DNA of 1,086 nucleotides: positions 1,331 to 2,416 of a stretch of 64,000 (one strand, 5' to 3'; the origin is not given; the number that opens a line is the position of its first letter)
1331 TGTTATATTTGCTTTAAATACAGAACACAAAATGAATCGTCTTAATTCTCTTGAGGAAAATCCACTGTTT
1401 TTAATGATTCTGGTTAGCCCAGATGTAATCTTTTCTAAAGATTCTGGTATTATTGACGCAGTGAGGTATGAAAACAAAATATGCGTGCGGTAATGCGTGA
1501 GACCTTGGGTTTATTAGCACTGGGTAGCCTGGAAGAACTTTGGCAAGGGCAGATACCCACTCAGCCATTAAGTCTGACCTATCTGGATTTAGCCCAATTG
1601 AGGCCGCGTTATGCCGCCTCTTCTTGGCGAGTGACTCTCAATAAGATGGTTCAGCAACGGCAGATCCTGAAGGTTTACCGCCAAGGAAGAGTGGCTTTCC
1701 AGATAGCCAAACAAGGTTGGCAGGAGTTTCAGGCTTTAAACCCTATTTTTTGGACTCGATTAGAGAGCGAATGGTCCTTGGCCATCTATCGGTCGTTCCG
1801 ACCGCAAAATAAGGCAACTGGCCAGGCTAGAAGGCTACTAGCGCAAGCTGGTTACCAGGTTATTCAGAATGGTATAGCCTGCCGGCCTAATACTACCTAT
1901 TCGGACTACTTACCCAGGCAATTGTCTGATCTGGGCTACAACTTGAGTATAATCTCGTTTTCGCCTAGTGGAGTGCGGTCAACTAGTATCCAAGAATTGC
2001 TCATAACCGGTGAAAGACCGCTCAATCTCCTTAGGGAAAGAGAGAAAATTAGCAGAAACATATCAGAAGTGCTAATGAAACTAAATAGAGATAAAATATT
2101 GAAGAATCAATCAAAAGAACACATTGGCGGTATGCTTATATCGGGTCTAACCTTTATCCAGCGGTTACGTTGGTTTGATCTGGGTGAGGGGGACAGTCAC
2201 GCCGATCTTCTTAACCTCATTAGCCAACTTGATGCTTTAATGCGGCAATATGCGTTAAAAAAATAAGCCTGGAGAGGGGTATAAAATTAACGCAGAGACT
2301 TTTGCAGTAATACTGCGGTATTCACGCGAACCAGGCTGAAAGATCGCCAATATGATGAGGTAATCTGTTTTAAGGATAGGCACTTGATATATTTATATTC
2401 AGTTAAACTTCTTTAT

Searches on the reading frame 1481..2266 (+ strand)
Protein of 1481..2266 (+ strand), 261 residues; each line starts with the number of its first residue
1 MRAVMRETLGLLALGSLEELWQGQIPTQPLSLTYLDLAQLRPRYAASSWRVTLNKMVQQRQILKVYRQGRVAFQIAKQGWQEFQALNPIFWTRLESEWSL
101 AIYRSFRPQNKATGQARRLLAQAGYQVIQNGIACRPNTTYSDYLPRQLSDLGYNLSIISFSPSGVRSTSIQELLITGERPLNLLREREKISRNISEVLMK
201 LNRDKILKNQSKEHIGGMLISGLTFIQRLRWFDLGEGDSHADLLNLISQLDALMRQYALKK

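Call 54: find_encoding_contigs(protein=window:1481-2266:+, flank=10000, max_places=4)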
Protein window:1481-2266:+ (261 aa): 2 contigs read that carry it; 2 places shown.
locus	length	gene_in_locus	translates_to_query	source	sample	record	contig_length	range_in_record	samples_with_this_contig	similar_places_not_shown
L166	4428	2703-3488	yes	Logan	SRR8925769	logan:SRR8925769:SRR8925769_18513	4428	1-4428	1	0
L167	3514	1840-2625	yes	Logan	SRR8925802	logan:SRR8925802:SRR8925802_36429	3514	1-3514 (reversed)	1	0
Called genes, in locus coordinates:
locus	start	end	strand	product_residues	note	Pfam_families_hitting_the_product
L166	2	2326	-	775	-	?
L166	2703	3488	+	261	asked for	-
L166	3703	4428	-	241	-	?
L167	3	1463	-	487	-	?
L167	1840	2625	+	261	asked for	-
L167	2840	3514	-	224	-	?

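Call 57: search_protein_families(library=pfam, proteins=[window:1481-2266:+])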
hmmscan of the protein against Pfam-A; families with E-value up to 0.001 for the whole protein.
window:1481-2266:+ (261 aa): 0 families
